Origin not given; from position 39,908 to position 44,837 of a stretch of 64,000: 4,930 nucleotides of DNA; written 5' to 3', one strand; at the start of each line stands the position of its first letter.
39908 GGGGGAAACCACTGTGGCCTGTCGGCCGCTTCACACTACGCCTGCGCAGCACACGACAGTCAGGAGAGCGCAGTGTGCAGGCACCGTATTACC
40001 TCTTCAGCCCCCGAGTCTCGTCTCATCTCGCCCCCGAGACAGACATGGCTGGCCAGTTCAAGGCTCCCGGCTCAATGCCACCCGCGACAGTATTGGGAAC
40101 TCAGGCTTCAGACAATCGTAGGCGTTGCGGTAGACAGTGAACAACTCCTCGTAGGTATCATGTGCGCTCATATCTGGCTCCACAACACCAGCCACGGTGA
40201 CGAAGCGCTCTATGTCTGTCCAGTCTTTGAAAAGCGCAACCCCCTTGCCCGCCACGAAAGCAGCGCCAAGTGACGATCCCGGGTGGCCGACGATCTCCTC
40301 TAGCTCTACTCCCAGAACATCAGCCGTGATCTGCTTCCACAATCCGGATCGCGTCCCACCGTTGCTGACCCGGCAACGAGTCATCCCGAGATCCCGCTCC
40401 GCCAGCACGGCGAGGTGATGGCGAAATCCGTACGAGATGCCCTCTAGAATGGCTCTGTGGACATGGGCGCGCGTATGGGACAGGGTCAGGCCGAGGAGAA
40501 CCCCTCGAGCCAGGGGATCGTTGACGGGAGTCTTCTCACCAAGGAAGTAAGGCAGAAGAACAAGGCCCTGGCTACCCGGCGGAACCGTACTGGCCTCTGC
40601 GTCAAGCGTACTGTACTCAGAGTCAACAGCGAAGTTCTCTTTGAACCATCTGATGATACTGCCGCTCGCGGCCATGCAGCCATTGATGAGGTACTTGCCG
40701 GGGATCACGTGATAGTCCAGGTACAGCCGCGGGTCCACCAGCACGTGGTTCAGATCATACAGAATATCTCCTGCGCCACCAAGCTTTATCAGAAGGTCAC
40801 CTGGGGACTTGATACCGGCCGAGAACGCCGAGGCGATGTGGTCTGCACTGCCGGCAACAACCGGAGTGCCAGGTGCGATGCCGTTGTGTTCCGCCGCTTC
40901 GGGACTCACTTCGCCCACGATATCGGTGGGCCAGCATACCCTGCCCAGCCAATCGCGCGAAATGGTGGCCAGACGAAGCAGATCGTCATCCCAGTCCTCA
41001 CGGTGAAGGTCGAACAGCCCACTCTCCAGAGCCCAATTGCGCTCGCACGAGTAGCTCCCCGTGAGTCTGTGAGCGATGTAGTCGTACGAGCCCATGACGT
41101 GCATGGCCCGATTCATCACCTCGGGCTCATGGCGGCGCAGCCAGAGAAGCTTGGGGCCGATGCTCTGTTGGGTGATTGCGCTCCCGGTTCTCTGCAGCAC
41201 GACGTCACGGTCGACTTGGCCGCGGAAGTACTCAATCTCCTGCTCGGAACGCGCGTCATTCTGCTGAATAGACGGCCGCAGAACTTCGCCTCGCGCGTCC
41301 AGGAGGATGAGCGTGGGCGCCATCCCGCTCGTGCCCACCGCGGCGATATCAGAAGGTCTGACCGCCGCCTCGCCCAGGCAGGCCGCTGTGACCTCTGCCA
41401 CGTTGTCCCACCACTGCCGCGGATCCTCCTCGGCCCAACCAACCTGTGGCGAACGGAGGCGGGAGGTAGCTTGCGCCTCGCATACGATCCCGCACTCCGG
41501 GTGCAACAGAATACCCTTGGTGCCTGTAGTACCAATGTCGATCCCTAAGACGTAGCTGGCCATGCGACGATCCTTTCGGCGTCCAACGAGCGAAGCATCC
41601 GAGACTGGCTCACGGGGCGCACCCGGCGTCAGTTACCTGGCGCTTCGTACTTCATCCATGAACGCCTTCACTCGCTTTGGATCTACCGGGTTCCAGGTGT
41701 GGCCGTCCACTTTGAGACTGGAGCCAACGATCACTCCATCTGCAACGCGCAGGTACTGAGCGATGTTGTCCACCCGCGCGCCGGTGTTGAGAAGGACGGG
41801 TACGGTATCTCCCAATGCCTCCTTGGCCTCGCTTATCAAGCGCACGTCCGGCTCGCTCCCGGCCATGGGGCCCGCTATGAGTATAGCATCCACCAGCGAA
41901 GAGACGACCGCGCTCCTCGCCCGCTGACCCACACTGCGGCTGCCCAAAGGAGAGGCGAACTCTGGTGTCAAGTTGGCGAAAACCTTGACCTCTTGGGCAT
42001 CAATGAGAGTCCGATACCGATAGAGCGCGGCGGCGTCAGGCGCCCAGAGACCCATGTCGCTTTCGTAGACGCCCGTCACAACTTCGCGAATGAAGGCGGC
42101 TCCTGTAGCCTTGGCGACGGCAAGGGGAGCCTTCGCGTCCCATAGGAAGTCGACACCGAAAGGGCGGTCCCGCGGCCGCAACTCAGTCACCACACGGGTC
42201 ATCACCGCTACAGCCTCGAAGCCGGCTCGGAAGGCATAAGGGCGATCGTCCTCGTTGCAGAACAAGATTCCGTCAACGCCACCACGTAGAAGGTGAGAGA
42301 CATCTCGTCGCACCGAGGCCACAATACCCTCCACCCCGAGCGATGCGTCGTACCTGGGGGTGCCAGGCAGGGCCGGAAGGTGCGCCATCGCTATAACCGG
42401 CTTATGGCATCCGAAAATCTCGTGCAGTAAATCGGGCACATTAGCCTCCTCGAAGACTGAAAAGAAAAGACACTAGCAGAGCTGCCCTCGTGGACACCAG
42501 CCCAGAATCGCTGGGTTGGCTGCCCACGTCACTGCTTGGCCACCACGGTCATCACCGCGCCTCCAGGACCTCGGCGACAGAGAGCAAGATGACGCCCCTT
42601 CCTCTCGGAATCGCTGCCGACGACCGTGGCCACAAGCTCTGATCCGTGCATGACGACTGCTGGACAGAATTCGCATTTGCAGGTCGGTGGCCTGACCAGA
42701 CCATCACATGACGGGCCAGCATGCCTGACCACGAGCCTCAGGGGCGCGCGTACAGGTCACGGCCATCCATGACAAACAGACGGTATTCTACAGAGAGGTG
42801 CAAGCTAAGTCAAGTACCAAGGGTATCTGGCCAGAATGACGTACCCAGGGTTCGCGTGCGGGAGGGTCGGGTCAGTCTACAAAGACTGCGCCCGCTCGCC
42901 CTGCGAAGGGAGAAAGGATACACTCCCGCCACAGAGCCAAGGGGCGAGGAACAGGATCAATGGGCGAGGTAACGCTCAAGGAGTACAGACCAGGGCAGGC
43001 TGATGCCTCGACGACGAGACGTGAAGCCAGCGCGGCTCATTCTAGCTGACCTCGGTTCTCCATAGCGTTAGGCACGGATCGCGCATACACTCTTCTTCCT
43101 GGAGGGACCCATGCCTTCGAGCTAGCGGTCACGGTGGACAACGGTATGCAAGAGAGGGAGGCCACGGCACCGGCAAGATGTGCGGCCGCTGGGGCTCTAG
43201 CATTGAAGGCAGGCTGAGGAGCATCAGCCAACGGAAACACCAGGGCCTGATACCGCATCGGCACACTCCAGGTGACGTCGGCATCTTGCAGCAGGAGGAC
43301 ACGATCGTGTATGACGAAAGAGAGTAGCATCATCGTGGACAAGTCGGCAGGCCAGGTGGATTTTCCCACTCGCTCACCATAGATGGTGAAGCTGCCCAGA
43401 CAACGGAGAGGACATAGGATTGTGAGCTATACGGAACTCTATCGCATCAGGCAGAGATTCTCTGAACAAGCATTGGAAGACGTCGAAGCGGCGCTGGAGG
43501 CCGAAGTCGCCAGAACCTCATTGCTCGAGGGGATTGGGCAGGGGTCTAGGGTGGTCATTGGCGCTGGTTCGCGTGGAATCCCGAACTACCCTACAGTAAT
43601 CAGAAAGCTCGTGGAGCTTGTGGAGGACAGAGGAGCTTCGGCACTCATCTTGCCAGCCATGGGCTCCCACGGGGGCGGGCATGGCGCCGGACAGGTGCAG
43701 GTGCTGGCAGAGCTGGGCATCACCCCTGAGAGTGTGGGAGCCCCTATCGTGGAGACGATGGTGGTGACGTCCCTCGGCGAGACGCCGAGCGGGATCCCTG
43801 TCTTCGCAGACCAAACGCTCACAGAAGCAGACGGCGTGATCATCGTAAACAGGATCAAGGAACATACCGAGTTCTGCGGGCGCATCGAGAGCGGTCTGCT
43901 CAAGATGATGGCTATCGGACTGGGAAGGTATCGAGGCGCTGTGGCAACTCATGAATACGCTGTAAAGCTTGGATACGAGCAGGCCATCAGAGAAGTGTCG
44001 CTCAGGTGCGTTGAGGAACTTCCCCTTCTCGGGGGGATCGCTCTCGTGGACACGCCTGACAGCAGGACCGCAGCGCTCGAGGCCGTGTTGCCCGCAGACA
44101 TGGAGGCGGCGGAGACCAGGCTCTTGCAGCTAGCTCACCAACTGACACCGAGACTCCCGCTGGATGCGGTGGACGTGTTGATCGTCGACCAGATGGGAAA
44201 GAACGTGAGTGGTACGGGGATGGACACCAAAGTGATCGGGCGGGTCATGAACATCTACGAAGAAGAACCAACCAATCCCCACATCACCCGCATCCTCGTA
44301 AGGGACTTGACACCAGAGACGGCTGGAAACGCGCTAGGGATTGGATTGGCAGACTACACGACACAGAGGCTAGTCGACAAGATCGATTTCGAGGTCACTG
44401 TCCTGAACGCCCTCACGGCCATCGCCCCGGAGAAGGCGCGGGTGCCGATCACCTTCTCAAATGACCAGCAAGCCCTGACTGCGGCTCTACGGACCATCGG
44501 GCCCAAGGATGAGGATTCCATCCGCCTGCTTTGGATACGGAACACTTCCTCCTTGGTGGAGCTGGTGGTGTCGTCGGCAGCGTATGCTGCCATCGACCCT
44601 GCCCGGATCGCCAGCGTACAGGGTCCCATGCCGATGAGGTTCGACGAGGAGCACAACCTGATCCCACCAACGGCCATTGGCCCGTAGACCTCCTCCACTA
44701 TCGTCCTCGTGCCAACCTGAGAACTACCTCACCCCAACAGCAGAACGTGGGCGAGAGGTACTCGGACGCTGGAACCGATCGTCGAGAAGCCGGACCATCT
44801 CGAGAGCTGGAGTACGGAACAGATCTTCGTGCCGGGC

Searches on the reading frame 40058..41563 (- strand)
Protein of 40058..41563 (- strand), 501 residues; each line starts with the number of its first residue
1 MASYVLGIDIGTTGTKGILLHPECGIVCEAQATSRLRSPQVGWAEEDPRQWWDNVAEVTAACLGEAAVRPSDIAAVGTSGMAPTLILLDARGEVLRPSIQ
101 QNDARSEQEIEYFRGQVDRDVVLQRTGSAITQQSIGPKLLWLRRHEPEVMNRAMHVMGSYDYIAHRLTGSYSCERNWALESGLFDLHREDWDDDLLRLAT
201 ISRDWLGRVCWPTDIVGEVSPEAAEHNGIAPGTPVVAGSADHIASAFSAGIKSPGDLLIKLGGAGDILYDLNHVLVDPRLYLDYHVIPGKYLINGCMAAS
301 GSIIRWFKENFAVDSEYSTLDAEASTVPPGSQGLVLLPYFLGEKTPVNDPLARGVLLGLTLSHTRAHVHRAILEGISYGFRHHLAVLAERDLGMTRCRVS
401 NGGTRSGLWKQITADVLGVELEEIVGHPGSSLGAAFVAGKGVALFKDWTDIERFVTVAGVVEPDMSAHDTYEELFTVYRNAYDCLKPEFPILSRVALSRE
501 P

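Call 9: search_protein_families(library=pfam, proteins=[window:40058-41563:-], max_evalue=0.001)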
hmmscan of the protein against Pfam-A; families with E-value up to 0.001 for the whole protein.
window:40058-41563:- (501 aa): 2 families
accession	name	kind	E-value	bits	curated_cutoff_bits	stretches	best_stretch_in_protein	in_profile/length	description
PF00370.27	FGGY_N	-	2.2e-54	185.1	28.8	1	4-247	1-244/245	FGGY family of carbohydrate kinases, N-terminal domain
PF02782.22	FGGY_C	-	2.3e-25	90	27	1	286-439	33-195/198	FGGY family of carbohydrate kinases, C-terminal domain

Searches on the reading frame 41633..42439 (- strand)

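Call 9: search_protein_families(library=pfam, proteins=[window:41633-42439:-], max_evalue=0.001)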
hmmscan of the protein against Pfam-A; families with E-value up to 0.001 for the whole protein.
window:41633-42439:- (268 aa): 1 family
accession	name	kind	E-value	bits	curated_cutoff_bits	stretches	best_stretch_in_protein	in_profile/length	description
PF03437.21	BtpA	-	7.2e-69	232.5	30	1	12-264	2-252/254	BtpA family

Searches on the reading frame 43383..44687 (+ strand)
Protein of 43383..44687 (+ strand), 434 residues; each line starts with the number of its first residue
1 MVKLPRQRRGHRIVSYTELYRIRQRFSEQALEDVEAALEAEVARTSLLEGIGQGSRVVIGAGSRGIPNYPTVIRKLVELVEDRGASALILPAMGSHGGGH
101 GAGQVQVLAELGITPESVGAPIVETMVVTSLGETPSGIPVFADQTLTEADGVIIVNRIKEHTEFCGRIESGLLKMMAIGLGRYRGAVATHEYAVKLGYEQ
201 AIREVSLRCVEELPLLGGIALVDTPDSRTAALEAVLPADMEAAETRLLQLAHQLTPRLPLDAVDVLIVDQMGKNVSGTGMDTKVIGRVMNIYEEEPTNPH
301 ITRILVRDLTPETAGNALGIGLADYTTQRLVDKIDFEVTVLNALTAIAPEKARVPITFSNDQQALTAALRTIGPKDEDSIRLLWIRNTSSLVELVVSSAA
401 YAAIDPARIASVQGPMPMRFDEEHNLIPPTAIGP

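Call 9: search_protein_families(library=pfam, proteins=[window:43383-44687:+], max_evalue=0.001)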
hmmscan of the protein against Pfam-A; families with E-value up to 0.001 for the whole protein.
window:43383-44687:+ (434 aa): 1 family
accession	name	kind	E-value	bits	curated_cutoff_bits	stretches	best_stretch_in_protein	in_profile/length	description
PF09861.14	Lar_N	-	4.7e-06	26.4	23.3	1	28-192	28-194/204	Lactate racemase N-terminal domain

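Call 11: search_protein_families(library=ncbifam, proteins=[window:43383-44687:+], max_evalue=0.001)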
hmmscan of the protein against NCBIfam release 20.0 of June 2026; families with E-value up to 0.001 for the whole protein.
window:43383-44687:+ (434 aa): 3 families
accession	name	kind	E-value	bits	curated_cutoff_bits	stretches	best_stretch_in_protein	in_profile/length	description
NF052515.1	NPN_iso_grp_22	equivalog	4.8e-138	460.3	400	1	18-402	3-387/392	nickel pincer cofactor-dependent isomerase, group 22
NF052593.1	NPN_racem_MAR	equivalog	6.3e-06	25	500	1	24-166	28-173/415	nickel-dependent malate racemase, LarAH6 family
NF052595.1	NPN_LarAH5_MAR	equivalog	0.00082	18.4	462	0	125-190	133-195/415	nickel-dependent malate racemase, LarAH5 family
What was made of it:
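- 43383..44687 (+): Possible accessory gene: a LarA-like nickel-pincer-cofactor-dependent isomerase (group 22), convergent with the HGD pair. NCBIfam NF052515 460 bits, cutoff 400 (call 11).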
